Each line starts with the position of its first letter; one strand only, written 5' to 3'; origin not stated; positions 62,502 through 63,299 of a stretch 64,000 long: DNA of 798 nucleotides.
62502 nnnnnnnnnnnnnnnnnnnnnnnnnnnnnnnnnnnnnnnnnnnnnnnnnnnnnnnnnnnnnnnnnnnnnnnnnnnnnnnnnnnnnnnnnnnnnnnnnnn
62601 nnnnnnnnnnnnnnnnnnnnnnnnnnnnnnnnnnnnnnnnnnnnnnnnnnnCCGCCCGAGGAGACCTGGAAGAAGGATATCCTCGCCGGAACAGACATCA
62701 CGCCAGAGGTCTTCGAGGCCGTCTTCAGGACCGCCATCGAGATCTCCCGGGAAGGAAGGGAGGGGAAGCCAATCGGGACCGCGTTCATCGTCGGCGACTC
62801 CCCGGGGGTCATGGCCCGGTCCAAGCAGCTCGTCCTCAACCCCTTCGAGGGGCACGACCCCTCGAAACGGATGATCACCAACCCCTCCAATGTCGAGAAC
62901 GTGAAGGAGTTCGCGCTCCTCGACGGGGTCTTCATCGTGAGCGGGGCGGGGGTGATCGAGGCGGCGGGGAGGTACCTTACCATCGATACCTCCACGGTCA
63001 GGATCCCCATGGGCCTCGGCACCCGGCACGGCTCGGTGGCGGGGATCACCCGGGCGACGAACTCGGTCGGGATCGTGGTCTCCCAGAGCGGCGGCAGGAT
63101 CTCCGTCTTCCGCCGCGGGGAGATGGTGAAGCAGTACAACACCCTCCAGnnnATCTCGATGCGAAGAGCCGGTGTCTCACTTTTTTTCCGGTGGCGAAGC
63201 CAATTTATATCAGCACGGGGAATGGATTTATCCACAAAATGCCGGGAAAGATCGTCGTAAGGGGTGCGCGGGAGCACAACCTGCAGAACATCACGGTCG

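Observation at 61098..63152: K+ transporter (TrkH) covalently fused to a DisA_N / diadenylate-cyclase-like domain with altered catalytic motifs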

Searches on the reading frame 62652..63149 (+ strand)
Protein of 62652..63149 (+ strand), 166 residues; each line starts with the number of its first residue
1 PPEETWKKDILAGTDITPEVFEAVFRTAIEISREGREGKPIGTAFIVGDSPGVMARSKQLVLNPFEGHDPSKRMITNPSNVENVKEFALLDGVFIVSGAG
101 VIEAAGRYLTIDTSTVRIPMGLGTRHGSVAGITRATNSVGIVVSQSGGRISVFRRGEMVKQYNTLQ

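Call 39: search_protein_representatives(protein=window:62652-63149:+)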
Query: 166 residues. Proteins with E-value up to 0.001 (for the whole library): 1323; up to 1e-10: 798; up to 1e-30: 234. The best 150 are listed.
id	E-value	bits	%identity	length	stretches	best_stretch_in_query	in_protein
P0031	3.5e-69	248.0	70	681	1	1-165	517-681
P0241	6.3e-59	214.6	64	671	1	8-161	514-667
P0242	1.0e-58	213.9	65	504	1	9-161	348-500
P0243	6.3e-58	211.4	62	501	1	8-160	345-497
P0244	9.1e-57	207.6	63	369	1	5-160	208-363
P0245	1.1e-56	207.4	61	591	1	9-161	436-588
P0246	6.3e-56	204.9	57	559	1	4-162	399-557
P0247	2.0e-55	203.3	62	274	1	9-160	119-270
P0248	4.4e-55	202.2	56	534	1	5-161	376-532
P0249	7.4e-55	201.4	59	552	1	5-159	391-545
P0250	2.1e-54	199.9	62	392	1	9-162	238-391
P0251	3.5e-54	199.2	63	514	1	10-160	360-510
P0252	1.0e-53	197.7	61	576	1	9-163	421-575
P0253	1.1e-53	197.6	58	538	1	5-160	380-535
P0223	1.4e-53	197.2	64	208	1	18-160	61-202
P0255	3.3e-53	196.1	55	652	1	8-162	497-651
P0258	3.2e-52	192.8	61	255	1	9-160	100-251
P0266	2.6e-50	186.6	60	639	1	8-158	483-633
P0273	7.8e-49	181.8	59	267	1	10-158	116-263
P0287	3.1e-46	173.4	52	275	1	7-160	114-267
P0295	4.2e-44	166.5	53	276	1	14-160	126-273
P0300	1.6e-41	158.1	55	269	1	17-158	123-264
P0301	5.9e-41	156.3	50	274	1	8-158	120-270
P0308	1.8e-39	151.4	51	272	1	16-161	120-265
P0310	4.8e-39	150.0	45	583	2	27-160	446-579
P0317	1.6e-37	145.1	49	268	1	18-157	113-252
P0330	3.6e-36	140.7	50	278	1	16-159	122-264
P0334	6.4e-36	139.9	47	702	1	13-161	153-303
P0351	8.7e-35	136.2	47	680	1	12-159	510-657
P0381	1.6e-33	132.1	48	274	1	15-159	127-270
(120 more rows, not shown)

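Call 40: search_protein_families(library=pfam, proteins=[P0241, P0242, P0243, P0245, P0246, P0255, P0266, P0351, P0334, P0310], max_evalue=0.001)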
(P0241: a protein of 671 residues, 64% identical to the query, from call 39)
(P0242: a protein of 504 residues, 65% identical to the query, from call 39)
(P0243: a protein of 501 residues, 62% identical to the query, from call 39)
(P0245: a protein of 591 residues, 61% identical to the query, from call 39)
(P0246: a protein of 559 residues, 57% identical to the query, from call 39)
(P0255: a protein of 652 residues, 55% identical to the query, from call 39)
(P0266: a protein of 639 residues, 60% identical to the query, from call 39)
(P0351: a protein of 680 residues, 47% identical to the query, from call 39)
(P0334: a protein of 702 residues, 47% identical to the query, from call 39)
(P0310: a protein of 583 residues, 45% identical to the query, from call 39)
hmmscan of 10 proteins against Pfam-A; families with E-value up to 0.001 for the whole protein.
P0241 (671 aa): 3 families
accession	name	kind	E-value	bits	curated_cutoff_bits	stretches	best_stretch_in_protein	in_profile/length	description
PF02457.21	DAC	-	4.3e-16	59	27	1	538-663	3-118/119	DisA bacterial checkpoint controller nucleotide-binding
PF18911.6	PKD_4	-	7.2e-13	48.8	27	2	166-220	29-84/85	PKD domain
PF00801.26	PKD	-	2e-11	44.1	23.5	1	149-215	11-75/80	PKD domain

P0242 (504 aa): 3 families
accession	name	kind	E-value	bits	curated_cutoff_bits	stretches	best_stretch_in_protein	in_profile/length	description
PF02457.21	DAC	-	8.6e-17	61.3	27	1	371-496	3-118/119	DisA bacterial checkpoint controller nucleotide-binding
PF18911.6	PKD_4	-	7.8e-15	55.1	27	2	130-173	37-78/85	PKD domain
PF00801.26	PKD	-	3.5e-13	49.8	23.5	2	105-173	10-75/80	PKD domain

P0243 (501 aa): 4 families
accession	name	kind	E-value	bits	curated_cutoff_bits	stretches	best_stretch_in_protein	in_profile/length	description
PF18911.6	PKD_4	-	9.8e-17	61.2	27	2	136-190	31-84/85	PKD domain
PF02457.21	DAC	-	2.4e-15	56.6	27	1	370-494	4-118/119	DisA bacterial checkpoint controller nucleotide-binding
PF00801.26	PKD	-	2.1e-11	44.1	23.5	2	24-71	26-74/80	PKD domain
PF18981.6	InlK_D3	-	0.00097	19.6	25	0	51-76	47-73/75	Internalin K domain (D3/D4)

P0245 (591 aa): 3 families
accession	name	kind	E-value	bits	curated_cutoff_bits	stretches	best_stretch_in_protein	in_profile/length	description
PF02457.21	DAC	-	3.2e-18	65.9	27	1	459-584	3-118/119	DisA bacterial checkpoint controller nucleotide-binding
PF18911.6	PKD_4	-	3.6e-14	53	27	1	82-159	4-81/85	PKD domain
PF00801.26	PKD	-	1.6e-12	47.7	23.5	1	94-158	15-77/80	PKD domain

P0246 (559 aa): 6 families
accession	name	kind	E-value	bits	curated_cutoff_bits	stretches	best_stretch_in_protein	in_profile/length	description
PF02457.21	DAC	-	7.9e-19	67.8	27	1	427-552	3-118/119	DisA bacterial checkpoint controller nucleotide-binding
PF00989.32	PAS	-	9.1e-17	61.5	22.6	1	271-385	2-113/113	PAS fold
PF13426.13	PAS_9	-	2e-13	50.9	27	1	281-387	3-103/103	PAS domain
PF00072.30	Response_reg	-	1.5e-09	38.4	30.2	1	4-111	1-98/111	Response regulator receiver domain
PF08448.16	PAS_4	-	2.4e-07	31.4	23.1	1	279-390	4-110/110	PAS fold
PF13188.13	PAS_8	-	3.7e-07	30.3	21.8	0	270-320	1-51/65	PAS domain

P0255 (652 aa): 1 family
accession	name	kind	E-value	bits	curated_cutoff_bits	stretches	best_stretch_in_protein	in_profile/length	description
PF02457.21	DAC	-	1.9e-17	63.4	27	1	523-646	5-118/119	DisA bacterial checkpoint controller nucleotide-binding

P0266 (639 aa): 3 families
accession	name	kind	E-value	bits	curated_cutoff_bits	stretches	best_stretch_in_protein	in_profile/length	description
PF02457.21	DAC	-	3.6e-19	68.9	27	1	507-632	3-118/119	DisA bacterial checkpoint controller nucleotide-binding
PF18911.6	PKD_4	-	4.4e-12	46.3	27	1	154-215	20-80/85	PKD domain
PF00801.26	PKD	-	3.8e-09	36.9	23.5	1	168-204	28-65/80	PKD domain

P0351 (680 aa): 4 families
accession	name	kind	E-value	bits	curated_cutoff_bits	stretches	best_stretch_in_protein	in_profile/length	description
PF02457.21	DAC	-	1.9e-21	76.3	27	1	530-655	3-118/119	DisA bacterial checkpoint controller nucleotide-binding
PF21755.2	DacZ_P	-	2.3e-08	34.2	27.4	1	430-499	53-122/125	Probable sensor domain DacZ_P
PF01368.27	DHH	-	8.5e-08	33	28.1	1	30-173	3-125/125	DHH family, N-terminal domain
PF02272.25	DHHA1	-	0.00088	20.1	25.9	0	241-313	12-84/102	DHHA1 domain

P0334 (702 aa): 11 families
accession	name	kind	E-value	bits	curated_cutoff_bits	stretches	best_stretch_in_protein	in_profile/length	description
PF01266.30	DAO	-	1.1e-39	137.4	27.9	1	327-633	1-312/353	FAD dependent oxidoreductase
PF02457.21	DAC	-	2.8e-18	66.1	27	1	172-299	3-118/119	DisA bacterial checkpoint controller nucleotide-binding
PF21755.2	DacZ_P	-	5.7e-12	45.8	27.4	1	26-140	4-121/125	Probable sensor domain DacZ_P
PF00890.30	FAD_binding_2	-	1.8e-11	44.3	20.4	1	328-532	2-211/414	FAD binding domain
PF07992.20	Pyr_redox_2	-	2e-08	34.5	26.1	1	327-529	2-114/291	Pyridine nucleotide-disulphide oxidoreductase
PF01593.30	Amino_oxidase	-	1.5e-06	28.2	19.8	0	471-528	206-260/443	Flavin containing amine oxidoreductase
PF13738.12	Pyr_redox_3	-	1.2e-05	25.2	30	0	329-361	1-34/305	Pyridine nucleotide-disulphide oxidoreductase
PF03486.20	HI0933_like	-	3.6e-05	23.8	50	0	466-525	106-165/244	HI0933-like protein Rossmann domain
PF05834.18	Lycopene_cycl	-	5.7e-05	22.8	23.4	0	328-359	2-35/380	Lycopene cyclase protein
PF01134.28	GIDA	-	8.3e-05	22.2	22.1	0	492-525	118-152/391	Glucose inhibited division protein A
PF13450.12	NAD_binding_8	-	0.00014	22.5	21.9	1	330-365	1-36/68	NAD(P)-binding Rossmann-like domain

P0310 (583 aa): 6 families
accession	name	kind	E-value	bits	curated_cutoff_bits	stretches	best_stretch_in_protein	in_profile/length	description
PF13426.13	PAS_9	-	2.9e-18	66.5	27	2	286-376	3-87/103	PAS domain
PF00989.32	PAS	-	1e-13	51.7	22.6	1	279-358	5-81/113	PAS fold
PF08448.16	PAS_4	-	6.6e-13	49.3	23.1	1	282-391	2-107/110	PAS fold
PF13188.13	PAS_8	-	4e-11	42.8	21.8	1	277-321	3-44/65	PAS domain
PF02457.21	DAC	-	4.5e-08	33.1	27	1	455-576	7-118/119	DisA bacterial checkpoint controller nucleotide-binding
PF24820.1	Diguanyl_cycl_sensor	-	4.1e-06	27.1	28.1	0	160-210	10-62/109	Diguanylate cyclase-like sensor domain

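Call 42: search_protein_families(library=ncbifam, proteins=[P0247, P0273, P0287, P0295, P0300, P0301, P0308, P0317, P0381, P0330], max_evalue=1e-10)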
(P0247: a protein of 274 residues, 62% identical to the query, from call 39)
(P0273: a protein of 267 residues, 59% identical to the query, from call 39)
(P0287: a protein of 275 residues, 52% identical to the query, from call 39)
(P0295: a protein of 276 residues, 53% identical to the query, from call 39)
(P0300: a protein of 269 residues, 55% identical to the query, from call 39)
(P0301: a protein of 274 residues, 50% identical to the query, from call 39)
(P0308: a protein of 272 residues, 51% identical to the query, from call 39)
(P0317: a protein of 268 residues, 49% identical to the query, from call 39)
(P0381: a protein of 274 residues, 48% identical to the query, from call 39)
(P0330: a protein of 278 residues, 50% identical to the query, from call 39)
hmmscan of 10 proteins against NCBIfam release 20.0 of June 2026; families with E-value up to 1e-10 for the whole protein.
P0247 (274 aa): 1 family
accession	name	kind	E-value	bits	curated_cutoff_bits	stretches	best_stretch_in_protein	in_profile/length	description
NF041371.1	Diadnylcyc_Halo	equivalog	3.2e-39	134.9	430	1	120-274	116-267/270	diadenylate cyclase DacZ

P0273 (267 aa): 1 family
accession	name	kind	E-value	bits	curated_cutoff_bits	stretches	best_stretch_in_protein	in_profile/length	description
NF041371.1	Diadnylcyc_Halo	equivalog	1.8e-30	106.2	430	1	114-262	114-260/270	diadenylate cyclase DacZ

P0287 (275 aa): 1 family
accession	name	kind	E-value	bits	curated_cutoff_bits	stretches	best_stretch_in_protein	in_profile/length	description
NF041371.1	Diadnylcyc_Halo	equivalog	2e-45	155.2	430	1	12-274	8-270/270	diadenylate cyclase DacZ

P0295 (276 aa): 1 family
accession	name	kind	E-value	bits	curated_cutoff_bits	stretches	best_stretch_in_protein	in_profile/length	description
NF041371.1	Diadnylcyc_Halo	equivalog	2.8e-42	144.9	430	1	73-274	66-264/270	diadenylate cyclase DacZ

P0300 (269 aa): 1 family
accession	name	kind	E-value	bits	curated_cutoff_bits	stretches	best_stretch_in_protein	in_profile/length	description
NF041371.1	Diadnylcyc_Halo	equivalog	4.3e-37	127.9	430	1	120-267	120-264/270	diadenylate cyclase DacZ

P0301 (274 aa): 1 family
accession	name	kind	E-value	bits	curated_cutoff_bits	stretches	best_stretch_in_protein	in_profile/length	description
NF041371.1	Diadnylcyc_Halo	equivalog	3.5e-24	85.6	430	1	126-271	120-262/270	diadenylate cyclase DacZ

P0308 (272 aa): 1 family
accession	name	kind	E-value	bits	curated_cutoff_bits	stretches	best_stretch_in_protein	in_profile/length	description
NF041371.1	Diadnylcyc_Halo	equivalog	1.9e-42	145.5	430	1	103-269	106-268/270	diadenylate cyclase DacZ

P0317 (268 aa): 1 family
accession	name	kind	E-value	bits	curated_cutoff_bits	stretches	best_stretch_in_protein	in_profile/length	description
NF041371.1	Diadnylcyc_Halo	equivalog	2.3e-32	112.4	430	1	109-259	120-267/270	diadenylate cyclase DacZ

P0381 (274 aa): 1 family
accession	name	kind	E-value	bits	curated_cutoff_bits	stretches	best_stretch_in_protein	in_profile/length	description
NF041371.1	Diadnylcyc_Halo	equivalog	4.3e-29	101.7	430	1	80-272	75-264/270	diadenylate cyclase DacZ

P0330 (278 aa): 1 family
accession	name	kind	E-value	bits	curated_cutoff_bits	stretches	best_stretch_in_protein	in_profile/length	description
NF041371.1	Diadnylcyc_Halo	equivalog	3.5e-33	115.1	430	1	121-269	121-267/270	diadenylate cyclase DacZ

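Call 43: list_cluster_members(proteins=[P0241, P0246, P0255, P0247, P0301, P0308, P0381, P0300, P0351, P0258])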
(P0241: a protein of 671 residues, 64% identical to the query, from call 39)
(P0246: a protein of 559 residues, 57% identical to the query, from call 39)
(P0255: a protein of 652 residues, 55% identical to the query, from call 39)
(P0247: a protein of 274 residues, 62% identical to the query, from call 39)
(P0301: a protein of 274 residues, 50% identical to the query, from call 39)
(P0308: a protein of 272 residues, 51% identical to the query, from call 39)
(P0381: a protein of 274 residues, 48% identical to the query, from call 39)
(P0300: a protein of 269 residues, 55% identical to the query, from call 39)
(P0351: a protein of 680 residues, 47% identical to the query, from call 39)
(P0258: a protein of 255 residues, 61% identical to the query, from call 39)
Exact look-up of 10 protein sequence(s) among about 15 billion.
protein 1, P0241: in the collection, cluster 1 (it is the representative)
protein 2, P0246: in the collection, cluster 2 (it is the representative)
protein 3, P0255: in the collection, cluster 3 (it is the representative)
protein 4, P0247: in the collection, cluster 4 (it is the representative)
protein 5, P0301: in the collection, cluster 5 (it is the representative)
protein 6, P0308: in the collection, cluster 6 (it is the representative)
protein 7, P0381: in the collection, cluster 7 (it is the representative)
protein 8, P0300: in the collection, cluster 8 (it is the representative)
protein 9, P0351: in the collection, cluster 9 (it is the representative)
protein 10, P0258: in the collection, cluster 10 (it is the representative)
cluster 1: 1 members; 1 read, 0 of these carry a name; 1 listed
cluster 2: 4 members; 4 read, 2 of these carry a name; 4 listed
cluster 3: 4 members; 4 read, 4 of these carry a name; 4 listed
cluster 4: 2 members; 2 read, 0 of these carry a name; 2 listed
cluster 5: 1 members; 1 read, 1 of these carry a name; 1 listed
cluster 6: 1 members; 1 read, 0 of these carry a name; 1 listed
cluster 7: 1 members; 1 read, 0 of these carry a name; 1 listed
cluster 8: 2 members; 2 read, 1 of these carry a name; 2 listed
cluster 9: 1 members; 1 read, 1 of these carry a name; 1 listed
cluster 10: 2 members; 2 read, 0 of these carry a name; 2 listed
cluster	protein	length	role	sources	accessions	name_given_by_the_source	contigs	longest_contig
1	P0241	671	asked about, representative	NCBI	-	-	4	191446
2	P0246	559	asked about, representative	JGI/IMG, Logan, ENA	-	-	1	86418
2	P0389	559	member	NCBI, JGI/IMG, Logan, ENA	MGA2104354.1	MAG: PAS domain S-box protein [Methanoregula sp.] | PAS domain S-box-containing protein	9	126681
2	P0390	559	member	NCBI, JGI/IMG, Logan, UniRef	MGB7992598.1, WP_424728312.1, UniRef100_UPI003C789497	PAS domain S-box protein [Methanoregula sp.] | PAS domain S-box protein n=1 Tax=Methanoregula sp. TaxID=2052170 RepID=UPI003C789497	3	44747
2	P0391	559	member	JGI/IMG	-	-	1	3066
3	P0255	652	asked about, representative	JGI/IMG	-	hypothetical protein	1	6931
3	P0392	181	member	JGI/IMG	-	diadenylate cyclase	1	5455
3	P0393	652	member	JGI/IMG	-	hypothetical protein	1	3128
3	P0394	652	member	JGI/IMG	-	hypothetical protein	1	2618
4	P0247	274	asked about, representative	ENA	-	-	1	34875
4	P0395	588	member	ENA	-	-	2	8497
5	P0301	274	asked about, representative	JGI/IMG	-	DNA integrity scanning protein DisA with diadenylate cyclase activity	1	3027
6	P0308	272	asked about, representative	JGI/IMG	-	-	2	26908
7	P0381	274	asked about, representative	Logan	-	-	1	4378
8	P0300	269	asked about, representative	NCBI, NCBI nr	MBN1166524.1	MAG: diadenylate cyclase [Methanospirillaceae archaeon] | diadenylate cyclase [Methanospirillaceae archaeon]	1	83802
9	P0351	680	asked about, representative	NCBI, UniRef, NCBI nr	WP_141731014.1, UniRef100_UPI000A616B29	diadenylate cyclase [Oligoflexus tunisiensis] | diadenylate cyclase n=1 Tax=Oligoflexus tunisiensis TaxID=708132 RepID=UPI000A616B29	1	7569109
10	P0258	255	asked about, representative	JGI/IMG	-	-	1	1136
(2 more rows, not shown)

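Call 46: search_dna_similar(query=window:62652-63149:+, collection=plasmids, mode=protein, max_evalue=0.00001, max_rows=30)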
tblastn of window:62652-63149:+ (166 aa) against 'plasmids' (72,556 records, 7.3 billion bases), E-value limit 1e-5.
Records with a match: 2; places in all: 2; records where one place covers at least 80% of the query: 2.
Best place of each record, by identity: <60% 2.
By first word of the organism name: Haladaptatus 2.
By predicted mobility (MOB-suite, as given by PLSDB): non-mobilizable 2.
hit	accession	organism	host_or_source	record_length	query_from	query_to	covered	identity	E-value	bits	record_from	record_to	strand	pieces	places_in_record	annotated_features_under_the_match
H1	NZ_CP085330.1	Haladaptatus salinisoli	cell culture,saline soil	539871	9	163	93%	36.9%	3e-25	107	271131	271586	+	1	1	dacZ: diadenylate cyclase DacZ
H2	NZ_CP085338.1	Haladaptatus halobius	cell culture,saline soil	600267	4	159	94%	35.9%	7e-23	100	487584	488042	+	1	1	dacZ: diadenylate cyclase DacZ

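Call 47: get_annotated_region(hit=H1, flank=3000)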
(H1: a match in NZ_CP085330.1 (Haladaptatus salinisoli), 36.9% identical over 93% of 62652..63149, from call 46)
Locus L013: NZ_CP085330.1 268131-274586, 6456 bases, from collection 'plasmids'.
description: Haladaptatus salinisoli strain PSR8 plasmid unnamed3, complete sequence
organism: Haladaptatus salinisoli (NCBI taxid 2884876)
taxonomy: Archaea; Euryarchaeota; Halobacteria; Halobacteriales; Haladaptataceae; Haladaptatus; Haladaptatus salinisoli
host: -; source: cell culture,saline soil; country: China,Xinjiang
typing (MOB-suite, as given by PLSDB): non-mobilizable
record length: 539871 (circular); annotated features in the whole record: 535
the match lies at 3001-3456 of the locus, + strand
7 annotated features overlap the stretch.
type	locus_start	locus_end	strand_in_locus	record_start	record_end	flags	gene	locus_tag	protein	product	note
CDS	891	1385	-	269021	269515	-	-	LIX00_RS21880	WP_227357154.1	hypothetical protein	-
CDS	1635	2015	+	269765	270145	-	-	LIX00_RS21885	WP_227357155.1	DUF1428 domain-containing protein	-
CDS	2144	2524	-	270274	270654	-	-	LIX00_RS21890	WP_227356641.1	nuclear transport factor 2 family protein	-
CDS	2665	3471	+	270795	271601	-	dacZ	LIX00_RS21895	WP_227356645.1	diadenylate cyclase DacZ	GO:0019932 - second-messenger-mediated signaling [Evidence IEA]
CDS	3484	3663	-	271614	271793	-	-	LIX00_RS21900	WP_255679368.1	DUF2061 domain-containing protein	-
CDS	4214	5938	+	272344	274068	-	-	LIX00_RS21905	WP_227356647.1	L-lactate permease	-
CDS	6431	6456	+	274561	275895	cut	-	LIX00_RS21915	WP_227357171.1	DUF362 domain-containing protein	-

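Call 49: search_protein_families(library=ncbifam, proteins=[L013:2665-3468:+], max_evalue=0.00001)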
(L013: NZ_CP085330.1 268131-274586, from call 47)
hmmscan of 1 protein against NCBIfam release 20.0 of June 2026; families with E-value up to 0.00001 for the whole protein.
L013:2665-3468:+ (268 aa): 4 families
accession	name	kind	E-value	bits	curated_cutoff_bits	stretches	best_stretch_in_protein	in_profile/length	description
NF041371.1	Diadnylcyc_Halo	equivalog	3.1e-135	449.8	430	1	1-268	1-270/270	diadenylate cyclase DacZ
NF038327.1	c-di-AMP_CdaM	exception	5.5e-09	35.8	225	1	186-262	103-176/196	diadenylate cyclase CdaM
TIGR00159.1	TIGR00159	equivalog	1.3e-08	34.5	188.8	1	192-259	169-233/254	diadenylate cyclase CdaA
NF038328.1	c-di-AMP_CdaS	exception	5.4e-08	32.6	225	1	192-259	122-187/191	sporulation-specific diadenylate cyclase CdaS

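Call 62: predict_structure(alignment_id=A5)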
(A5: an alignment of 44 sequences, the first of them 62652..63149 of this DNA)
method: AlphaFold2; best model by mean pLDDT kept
length: 166 residues; sequences in the alignment: 44
mean_pLDDT: 88.4   pTM: 0.87
mean pLDDT of the five models: 88.4, 87.2, 85.9, 84.8, 84.3
residues with pLDDT >= 90: 97; 70-90: 60; 50-70: 8; < 50: 1
segments of 3 or more residues with pLDDT < 50: none
pLDDT, mean of each block of 10 residues (from residue 1): 78 96 95 81 93 86 74 92 89 93 88 85 90 96 88 95 79
secondary structure, 60 per line:
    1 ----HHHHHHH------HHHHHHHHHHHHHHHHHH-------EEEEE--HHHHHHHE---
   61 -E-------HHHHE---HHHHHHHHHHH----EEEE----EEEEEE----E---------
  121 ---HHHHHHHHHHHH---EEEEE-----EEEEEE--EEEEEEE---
elements in order: H5-11 H18-35 E43-47 H50-56 H70-73 H78-88 E93-96 E101-106 H124-135 E139-143 E149-154 E157-163

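Call 66: fold_search(model_id=the predicted structure, library=pdb)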
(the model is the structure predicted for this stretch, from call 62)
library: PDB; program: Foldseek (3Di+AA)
matches with E <= 10: 522; with E <= 0.001: 70
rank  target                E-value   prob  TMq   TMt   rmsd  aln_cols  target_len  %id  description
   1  9y4s_F                5.0e-07  1.00  0.57  0.32   3.4       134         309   21  Crystal structure of DNA integrity scanning protein (DisA) from Mycobacterium tuberculosis in complex with cyclic di-A (released 2025-09-17)
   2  9y9y_H                5.0e-07  1.00  0.56  0.46   3.4       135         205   22  Crystal structure of DNA integrity scanning protein DisA from Mycobacterium tuberculosis in complex with cyclic di-AMP (released 2025-09-24)
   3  8c4n_B                5.0e-07  1.00  0.52  0.52   6.5       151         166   23  CdaA-AMP complex (released 2023-06-07)
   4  6hvm_B                6.1e-07  1.00  0.49  0.52   6.7       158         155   21  Structural characterization of CdaA-APO (released 2019-06-05)
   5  7y0d_A                6.9e-07  1.00  0.57  0.29   3.4       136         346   20  Cryo-EM structure of the Mycobacterium smegmatis DNA integrity scanning protein (MsDisA). (released 2023-02-08)
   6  9y4s_H                8.4e-07  1.00  0.56  0.30   3.5       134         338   21  Crystal structure of DNA integrity scanning protein (DisA) from Mycobacterium tuberculosis in complex with cyclic di-A (released 2025-09-17)
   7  9y4s_A                9.0e-07  1.00  0.58  0.29   3.2       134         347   22  Crystal structure of DNA integrity scanning protein (DisA) from Mycobacterium tuberculosis in complex with cyclic di-A (released 2025-09-17)
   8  8c4p_A                1.0e-06  1.00  0.50  0.49   6.3       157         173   22  CdaA-compound 7 complex (released 2023-06-07)
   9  9y4s_E                1.2e-06  1.00  0.56  0.32   3.4       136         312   22  Crystal structure of DNA integrity scanning protein (DisA) from Mycobacterium tuberculosis in complex with cyclic di-A (released 2025-09-17)
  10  8c4j_B                1.3e-06  1.00  0.49  0.52   6.7       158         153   21  CdaA-compound 4 complex (released 2023-06-07)
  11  8ohf_B                1.3e-06  1.00  0.46  0.50   6.9       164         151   21  PanDDA analysis group deposition -- CdaA in complex with fragment F2X-Entry F04 (released 2024-04-03)
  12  8s4c_B                1.3e-06  1.00  0.43  0.44   7.8       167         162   18  CdaA-H04 complex (released 2024-06-19)
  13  9y9y_A                1.4e-06  1.00  0.56  0.28   3.4       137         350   23  Crystal structure of DNA integrity scanning protein DisA from Mycobacterium tuberculosis in complex with cyclic di-AMP (released 2025-09-24)
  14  9y4s_B                1.5e-06  1.00  0.56  0.29   3.6       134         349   21  Crystal structure of DNA integrity scanning protein (DisA) from Mycobacterium tuberculosis in complex with cyclic di-A (released 2025-09-17)
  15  6huw_A                1.5e-06  1.00  0.52  0.58   4.5       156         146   22  Crystal structure of CdaA from Bacillus subtilis (released 2019-10-30)
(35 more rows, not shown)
